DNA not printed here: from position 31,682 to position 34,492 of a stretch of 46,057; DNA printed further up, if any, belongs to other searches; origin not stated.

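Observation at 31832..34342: PseH-like GNAT fused in-frame to a ~650-aa uncharacterised GT-B-like domain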

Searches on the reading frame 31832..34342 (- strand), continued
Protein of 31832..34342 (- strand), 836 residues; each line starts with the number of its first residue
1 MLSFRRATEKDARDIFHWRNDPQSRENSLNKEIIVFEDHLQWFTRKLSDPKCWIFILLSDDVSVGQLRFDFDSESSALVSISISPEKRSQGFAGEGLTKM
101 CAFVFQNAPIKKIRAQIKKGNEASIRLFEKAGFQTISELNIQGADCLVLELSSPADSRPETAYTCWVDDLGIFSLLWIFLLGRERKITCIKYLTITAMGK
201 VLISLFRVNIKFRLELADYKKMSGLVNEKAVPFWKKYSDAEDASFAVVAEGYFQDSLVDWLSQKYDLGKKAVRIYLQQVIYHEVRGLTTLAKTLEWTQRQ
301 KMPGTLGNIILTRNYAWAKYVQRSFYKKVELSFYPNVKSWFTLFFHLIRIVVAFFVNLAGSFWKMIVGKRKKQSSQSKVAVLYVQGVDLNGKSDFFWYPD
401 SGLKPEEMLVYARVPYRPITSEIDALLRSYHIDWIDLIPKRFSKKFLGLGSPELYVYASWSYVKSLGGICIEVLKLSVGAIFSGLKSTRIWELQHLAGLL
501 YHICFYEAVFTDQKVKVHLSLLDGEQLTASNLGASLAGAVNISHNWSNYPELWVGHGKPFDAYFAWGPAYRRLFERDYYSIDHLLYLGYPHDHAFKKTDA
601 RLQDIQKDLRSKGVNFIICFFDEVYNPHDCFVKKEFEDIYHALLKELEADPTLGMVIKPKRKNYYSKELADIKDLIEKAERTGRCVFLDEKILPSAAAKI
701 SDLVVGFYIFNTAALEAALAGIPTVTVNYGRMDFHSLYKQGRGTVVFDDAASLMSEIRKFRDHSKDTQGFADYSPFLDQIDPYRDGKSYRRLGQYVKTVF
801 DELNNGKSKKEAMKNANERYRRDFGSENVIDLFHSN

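Call 35: find_related_loci(query=A2, collection=genome_contigs, flank=10000)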
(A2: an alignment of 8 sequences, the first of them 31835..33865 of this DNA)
Query A2 (677 aa) in genome_contigs; peptide patterns used: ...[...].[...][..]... (x = any residue, [..] = any of these).
34 stretches matched a pattern; 4 encode a relative of the query (tblastn E <= 1e-3); 4 distinct loci.
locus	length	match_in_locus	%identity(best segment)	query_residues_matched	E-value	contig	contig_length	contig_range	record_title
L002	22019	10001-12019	44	6-670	0e+0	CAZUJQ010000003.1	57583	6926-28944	MAG TPA_asm: uncultured Planctomycetales bacterium isolate binchicken_co21_390 genome assembly, contig: NODE_128_length_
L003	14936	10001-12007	31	1-672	7e-104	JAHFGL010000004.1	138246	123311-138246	MAG: Candidatus Omnitrophota bacterium isolate nzgw314 NODE_178_length_138247_cov_4.604600, whole genome shotgun sequenc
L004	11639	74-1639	33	149-671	6e-88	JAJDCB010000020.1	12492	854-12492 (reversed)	MAG: Candidatus Omnitrophota bacterium isolate OFTM390 OFTM390_19, whole genome shotgun sequence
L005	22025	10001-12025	31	1-673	1e-111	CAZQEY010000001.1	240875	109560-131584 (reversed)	MAG TPA_asm: uncultured Planctomycetales bacterium isolate binchicken_co178_242 genome assembly, contig: NODE_78_length_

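Call 40: search_protein_families(library=pfam, proteins=[P0109, P0050, P0101, L002:9141-9950:+, L002:3144-5237:+, L002:5263-6978:+], max_evalue=0.01)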
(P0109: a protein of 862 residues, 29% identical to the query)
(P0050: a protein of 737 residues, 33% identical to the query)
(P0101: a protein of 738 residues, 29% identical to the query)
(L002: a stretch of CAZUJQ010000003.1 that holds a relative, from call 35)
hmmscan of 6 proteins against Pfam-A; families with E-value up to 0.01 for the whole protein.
P0109 (862 aa): 6 families
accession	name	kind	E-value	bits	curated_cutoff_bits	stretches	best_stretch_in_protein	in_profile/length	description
PF13302.13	Acetyltransf_3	-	7.9e-14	53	25.4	1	19-142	14-138/138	Acetyltransferase (GNAT) domain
PF13420.13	Acetyltransf_4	-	3.8e-11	43.7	24.3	1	18-144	10-137/155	Acetyltransferase (GNAT) domain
PF00583.31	Acetyltransf_1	-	8.8e-11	42.6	20.7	1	39-141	14-116/116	Acetyltransferase (GNAT) family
PF13523.12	Acetyltransf_8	-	6.1e-06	26.4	27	1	19-147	8-143/145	Acetyltransferase (GNAT) domain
PF13673.13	Acetyltransf_10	-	8.5e-06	26.2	23.6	1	53-153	27-120/128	Acetyltransferase (GNAT) domain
PF13508.13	Acetyltransf_7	-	8.7e-06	26.5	27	1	58-143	4-84/84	Acetyltransferase (GNAT) domain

P0050 (737 aa): 0 families

P0101 (738 aa): 8 families
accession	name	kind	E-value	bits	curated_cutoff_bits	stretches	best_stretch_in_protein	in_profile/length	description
PF01583.26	APS_kinase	-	1.8e-38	132.4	21.1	1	4-153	2-151/152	Adenylylsulphate kinase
PF03266.21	NTPase_1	-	4.1e-05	23.9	23.9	1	9-65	4-59/168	NTPase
PF24883.2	NPHP3_N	-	0.00043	20.9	24.8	1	5-38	23-56/164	Nephrocystin 3, N-terminal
PF00448.28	SRP54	-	0.00078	19.6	22.7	1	7-45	4-42/196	SRP54-type protein, GTPase domain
PF01656.29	CbiA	-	0.0018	18.7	25.4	1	11-209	6-99/125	CobQ/CobB/MinD/ParA nucleotide binding domain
PF13671.12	AAA_33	-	0.0052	17.5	27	0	7-65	2-55/143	AAA domain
PF00485.24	PRK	-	0.007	16.6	22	0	10-63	5-58/196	Phosphoribulokinase / Uridine kinase family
PF08433.16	KTI12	-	0.0082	16.1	22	0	9-51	6-48/271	Chromatin associated protein KTI12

L002:9141-9950:+ (269 aa): 0 families

L002:3144-5237:+ (697 aa): 3 families
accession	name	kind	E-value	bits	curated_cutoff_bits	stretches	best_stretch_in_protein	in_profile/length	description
PF00202.27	Aminotran_3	-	1.1e-52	179.6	30.5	1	306-644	9-372/403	Aminotransferase class-III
PF02348.25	CTP_transf_3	-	7.4e-34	117.9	22.6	1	16-181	1-165/217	Cytidylyltransferase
PF12804.13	NTP_transf_3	-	1.8e-09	38.4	27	1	22-132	11-115/160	MobA-like NTP transferase domain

L002:5263-6978:+ (571 aa): 2 families
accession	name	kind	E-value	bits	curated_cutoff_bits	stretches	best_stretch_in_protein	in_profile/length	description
PF02310.24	B12-binding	-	1.1e-14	54.8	32.1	1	65-186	13-120/121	B12 binding domain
PF04055.27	Radical_SAM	-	2.5e-12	47.7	29.5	1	277-455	2-164/166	Radical SAM superfamily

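Call 42: predict_structure(alignment_id=A1)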
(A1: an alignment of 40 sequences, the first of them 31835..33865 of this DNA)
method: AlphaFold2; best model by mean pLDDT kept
length: 677 residues; sequences in the alignment: 40
mean_pLDDT: 91.7   pTM: 0.91
mean pLDDT of the five models: 91.7, 90.8, 90.7, 89.6, 89.6
residues with pLDDT >= 90: 524; 70-90: 124; 50-70: 24; < 50: 5
segments of 3 or more residues with pLDDT < 50: none
pLDDT, mean of each block of 10 residues (from residue 1): 90 95 93 93 91 87 54 82 92 88 94 94 92 86 75 91 77 91 91 96 91 87 95 94 98 94 97 97 70 87 97 96 90 95 98 98 92 97 94 90 96 91 96 89 95 98 88 90 97 97 89 95 96 94 96 96 96 89 95 96 87 95 96 98 98 98 97 65
secondary structure, 60 per line:
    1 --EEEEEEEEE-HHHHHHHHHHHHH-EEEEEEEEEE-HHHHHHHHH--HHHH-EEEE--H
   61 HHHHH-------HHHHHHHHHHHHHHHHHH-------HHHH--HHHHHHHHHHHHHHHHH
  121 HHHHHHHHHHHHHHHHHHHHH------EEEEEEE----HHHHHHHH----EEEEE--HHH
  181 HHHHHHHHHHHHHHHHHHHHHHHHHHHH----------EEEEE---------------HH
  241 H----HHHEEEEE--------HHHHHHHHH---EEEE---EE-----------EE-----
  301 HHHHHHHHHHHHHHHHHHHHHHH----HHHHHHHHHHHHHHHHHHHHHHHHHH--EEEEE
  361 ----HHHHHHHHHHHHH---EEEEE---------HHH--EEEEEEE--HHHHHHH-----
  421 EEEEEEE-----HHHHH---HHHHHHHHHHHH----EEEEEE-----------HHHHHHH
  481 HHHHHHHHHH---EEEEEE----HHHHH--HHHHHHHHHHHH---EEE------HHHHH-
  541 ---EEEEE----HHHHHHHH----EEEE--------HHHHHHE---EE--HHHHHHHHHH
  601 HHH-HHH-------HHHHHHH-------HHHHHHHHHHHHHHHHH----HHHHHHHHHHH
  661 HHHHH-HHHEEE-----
elements in order: E3-11 H13-25 E27-36 H38-46 H49-52 E54-57 H60-65 H73-90 H98-101 H104-141 E148-154 H159-166 E171-175 H178-208 E219-223 E249-253 H262-270 E274-277 H301-323 H328-353 E356-360 H365-377 E381-385 E400-406 H409-415 E421-427 H433-437 H441-452 E457-462 H474-490 E494-499 H504-508 H511-522 E526-528 H535-539 E544-548 H553-560 E565-568 H577-582 H591-603 H615-621 H629-645 H650-665 E670-672

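Call 44: fold_search(model_id=the predicted structure, library=pdb)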
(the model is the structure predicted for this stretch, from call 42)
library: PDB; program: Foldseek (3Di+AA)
matches with E <= 10: 1197; with E <= 0.001: 188
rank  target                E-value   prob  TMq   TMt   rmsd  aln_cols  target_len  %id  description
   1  5enz_A                8.5e-09  1.00  0.38  0.65   6.0       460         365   13  S. aureus MnaA-UDP co-structure (released 2016-04-27)
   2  3beo_A                9.9e-09  1.00  0.36  0.59   7.1       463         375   11  A Structural Basis for the allosteric regulation of non-hydrolyzing UDP-GlcNAc 2-epimerases (released 2008-02-19)
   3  4xsu_A                1.4e-08  1.00  0.36  0.60   7.5       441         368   13  Crystal structure of Anabaena Alr3699/HepE in complex with UDP and glucose (released 2016-01-13)
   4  8dtf_A                1.7e-08  1.00  0.29  0.26  16.7       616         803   11  Cryo-EM structure of the full length Arabidopsis SPY with complete TPRs (released 2023-03-08)
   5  4fkz_A                2.2e-08  1.00  0.36  0.58   7.0       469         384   12  Crystal structure of Bacillus subtilis UDP-GlcNAc 2-epimerase in complex with UDP-GlcNAc and UDP (released 2013-05-08)
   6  8dth_B                2.7e-08  1.00  0.29  0.28  19.6       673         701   11  Cryo-EM structure of Arabidopsis SPY alternative conformation 2 (released 2023-03-08)
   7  3ot5_A                3.1e-08  1.00  0.38  0.63   6.5       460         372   13  2.2 Angstrom Resolution Crystal Structure of putative UDP-N-acetylglucosamine 2-epimerase from Listeria monocytogenes (released 2010-09-22)
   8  4xsu_B                3.1e-08  1.00  0.36  0.60   7.6       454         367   12  Crystal structure of Anabaena Alr3699/HepE in complex with UDP and glucose (released 2016-01-13)
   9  1f6d_B                5.3e-08  1.00  0.38  0.63   7.6       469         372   12  THE STRUCTURE OF UDP-N-ACETYLGLUCOSAMINE 2-EPIMERASE FROM E. COLI. (released 2000-12-13)
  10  7mi0                  6.8e-08  1.00  0.35  0.56   8.7       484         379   10  Crystal Structure of Glycosyltransferase from Rickettsia africae ESF-5 (released 2021-04-28)
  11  4fkz_B                7.2e-08  1.00  0.37  0.61   6.7       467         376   11  Crystal structure of Bacillus subtilis UDP-GlcNAc 2-epimerase in complex with UDP-GlcNAc and UDP (released 2013-05-08)
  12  5enz_B                7.2e-08  1.00  0.37  0.61   6.4       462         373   13  S. aureus MnaA-UDP co-structure (released 2016-04-27)
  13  8dtg_A                7.2e-08  1.00  0.30  0.26  19.9       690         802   11  Cryo-EM structure of Arabidopsis SPY alternative conformation 1 (released 2023-03-08)
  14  5xvs_B                8.0e-08  1.00  0.35  0.59   7.4       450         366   15  Crystal structure of UDP-GlcNAc 2-epimerase NeuC complexed with UDP (released 2018-04-11)
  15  1o6c_B                8.4e-08  1.00  0.38  0.64   6.4       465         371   12  Crystal structure of UDP-N-acetylglucosamine 2-epimerase (released 2003-11-25)
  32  8va1_A                6.8e-07  1.00  0.33  0.38   8.5       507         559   10  S. aureus TarL H300N in complex with CDP-ribitol (single tetramer) (released 2024-04-03)
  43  3l7m_A                2.5e-06  1.00  0.36  0.54   9.4       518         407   10  Structure of the Wall Teichoic Acid Polymerase TagF, H548A (released 2010-04-28)
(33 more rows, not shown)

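Call 46: search_protein_families(library=ncbifam, alignment_id=A1, max_evalue=0.01)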
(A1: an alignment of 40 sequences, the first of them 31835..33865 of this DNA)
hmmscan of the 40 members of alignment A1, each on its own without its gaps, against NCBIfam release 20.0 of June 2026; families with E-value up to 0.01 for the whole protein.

A. member 1, window:31835-33865:- (677 aa): 1 family
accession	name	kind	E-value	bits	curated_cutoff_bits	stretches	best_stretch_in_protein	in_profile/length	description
NF046086.1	BFO_1060_trans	domain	6.4e-05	22.2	200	1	538-641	261-364/365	BFO_1060 family glycosyltransferase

B. families by the number of members that match (of 40 scanned): 4 families
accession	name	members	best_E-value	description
TIGR04417.1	PFTS_polysacc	8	2.1e-11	polysaccharide biosynthesis PFTS motif protein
NF046086.1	BFO_1060_trans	7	5.9e-06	BFO_1060 family glycosyltransferase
TIGR04396.2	surf_polysacc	5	7e-05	surface carbohydrate biosynthesis protein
NF008026.0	PRK10756.1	1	0.0018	protein CreA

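Call 48: find_related_loci(query=A2, collection=metagenome_contigs, flank=10000)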
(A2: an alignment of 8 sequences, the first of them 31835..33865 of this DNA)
Query A2 (677 aa) in metagenome_contigs; peptide patterns used: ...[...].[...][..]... (x = any residue, [..] = any of these).
56 stretches matched a pattern; 5 encode a relative of the query (tblastn E <= 1e-3); 5 distinct loci.
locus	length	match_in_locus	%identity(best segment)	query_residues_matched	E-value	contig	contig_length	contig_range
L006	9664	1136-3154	44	6-670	0e+0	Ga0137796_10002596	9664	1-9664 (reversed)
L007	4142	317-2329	33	5-672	1e-113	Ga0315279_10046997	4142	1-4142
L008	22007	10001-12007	31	1-672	2e-106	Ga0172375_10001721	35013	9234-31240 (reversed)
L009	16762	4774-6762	30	1-675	4e-103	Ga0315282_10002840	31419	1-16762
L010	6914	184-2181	31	4-672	5e-95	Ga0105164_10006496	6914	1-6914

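Call 49: find_encoding_contigs(protein=P0109, flank=10000)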
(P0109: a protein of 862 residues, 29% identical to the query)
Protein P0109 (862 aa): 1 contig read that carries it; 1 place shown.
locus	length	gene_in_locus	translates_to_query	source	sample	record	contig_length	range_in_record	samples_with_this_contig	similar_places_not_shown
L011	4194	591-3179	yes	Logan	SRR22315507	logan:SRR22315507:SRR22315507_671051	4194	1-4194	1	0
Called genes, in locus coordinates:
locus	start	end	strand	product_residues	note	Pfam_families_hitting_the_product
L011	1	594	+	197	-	?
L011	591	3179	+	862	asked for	PF00583:Acetyltransf_1, PF13302:Acetyltransf_3, PF13420:Acetyltransf_4, PF13523:Acetyltransf_8 (weak), PF13508:Acetyltransf_7 (weak)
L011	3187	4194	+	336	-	?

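Call 50: find_encoding_contigs(protein=P0004, flank=10000, max_places=3)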
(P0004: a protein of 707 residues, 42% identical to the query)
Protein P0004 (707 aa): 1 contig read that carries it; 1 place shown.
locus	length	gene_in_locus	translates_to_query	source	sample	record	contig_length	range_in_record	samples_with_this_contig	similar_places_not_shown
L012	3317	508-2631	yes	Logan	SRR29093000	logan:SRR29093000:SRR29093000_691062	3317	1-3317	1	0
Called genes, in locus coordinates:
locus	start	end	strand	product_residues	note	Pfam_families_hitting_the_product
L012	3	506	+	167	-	?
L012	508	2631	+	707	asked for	-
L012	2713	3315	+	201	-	?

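Call 51: find_encoding_contigs(protein=P0008, flank=10000, max_places=3)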
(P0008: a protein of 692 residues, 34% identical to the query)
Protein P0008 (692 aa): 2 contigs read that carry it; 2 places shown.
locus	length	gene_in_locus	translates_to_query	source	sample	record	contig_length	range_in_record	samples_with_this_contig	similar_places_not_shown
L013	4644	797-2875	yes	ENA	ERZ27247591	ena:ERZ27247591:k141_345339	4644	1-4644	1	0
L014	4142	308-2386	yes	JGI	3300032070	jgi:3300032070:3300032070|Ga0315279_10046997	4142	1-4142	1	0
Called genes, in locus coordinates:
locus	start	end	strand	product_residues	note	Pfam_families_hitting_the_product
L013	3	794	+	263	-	?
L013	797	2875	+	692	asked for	-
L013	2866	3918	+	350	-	PF01073:3Beta_HSD (weak), PF01370:Epimerase, PF02719:Polysacc_synt_2 (weak), PF04321:RmlD_sub_bind, PF16363:GDP_Man_Dehyd, PF07993:NAD_binding_4 (weak)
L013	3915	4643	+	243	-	?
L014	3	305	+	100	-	?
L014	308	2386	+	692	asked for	-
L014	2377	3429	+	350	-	PF01073:3Beta_HSD (weak), PF01370:Epimerase, PF02719:Polysacc_synt_2 (weak), PF04321:RmlD_sub_bind, PF16363:GDP_Man_Dehyd, PF07993:NAD_binding_4 (weak)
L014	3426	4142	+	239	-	?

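Call 52: find_encoding_contigs(protein=P0020, flank=10000, max_places=3)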
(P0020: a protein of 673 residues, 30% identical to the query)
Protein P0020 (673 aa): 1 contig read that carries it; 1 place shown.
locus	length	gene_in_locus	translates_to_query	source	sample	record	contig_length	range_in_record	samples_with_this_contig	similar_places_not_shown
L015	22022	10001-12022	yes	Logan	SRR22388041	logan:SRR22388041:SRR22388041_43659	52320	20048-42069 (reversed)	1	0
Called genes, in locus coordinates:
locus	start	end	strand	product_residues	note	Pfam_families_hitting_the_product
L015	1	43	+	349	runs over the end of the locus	PF03102:NeuB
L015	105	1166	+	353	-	-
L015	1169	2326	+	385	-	PF13489:Methyltransf_23, PF08241:Methyltransf_11 (faint)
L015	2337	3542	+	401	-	PF01071:GARS_A, PF02222:ATP-grasp (weak), PF02655:ATP-grasp_3 (weak), PF07478:Dala_Dala_lig_C, PF13535:ATP-grasp_4, PF18603:LAL_C2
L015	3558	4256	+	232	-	PF13489:Methyltransf_23, PF13847:Methyltransf_31 (weak), PF08241:Methyltransf_11, PF08242:Methyltransf_12, PF13649:Methyltransf_25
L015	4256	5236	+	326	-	-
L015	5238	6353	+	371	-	PF01041:DegT_DnrJ_EryC1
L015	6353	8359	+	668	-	PF00682:HMGL-like, PF07836:DmpG_comm (weak)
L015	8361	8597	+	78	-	-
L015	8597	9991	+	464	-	PF02310:B12-binding, PF04055:Radical_SAM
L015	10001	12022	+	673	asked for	-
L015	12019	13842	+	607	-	PF00664:ABC_membrane, PF02463:SMC_N (faint), PF13555:AAA_29 (faint), PF00005:ABC_tran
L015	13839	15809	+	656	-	-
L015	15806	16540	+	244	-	PF02348:CTP_transf_3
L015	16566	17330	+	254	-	PF02348:CTP_transf_3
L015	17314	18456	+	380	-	PF01408:GFO_IDH_MocA, PF03447:NAD_binding_3 (weak), PF02894:GFO_IDH_MocA_C, PF22725:GFO_IDH_MocA_C3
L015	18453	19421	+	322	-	PF01073:3Beta_HSD, PF01370:Epimerase, PF02719:Polysacc_synt_2 (faint), PF04321:RmlD_sub_bind, PF07993:NAD_binding_4 (faint), PF16363:GDP_Man_Dehyd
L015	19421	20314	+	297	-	PF13489:Methyltransf_23, PF08241:Methyltransf_11, PF08242:Methyltransf_12 (weak), PF13649:Methyltransf_25 (faint)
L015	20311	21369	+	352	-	PF00155:Aminotran_1_2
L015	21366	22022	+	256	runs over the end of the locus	PF13489:Methyltransf_23 (weak), PF05175:MTS (weak), PF05401:NodS (weak), PF13847:Methyltransf_31 (weak), PF08241:Methyltransf_11, PF08242:Methyltransf_12, PF13649:Methyltransf_25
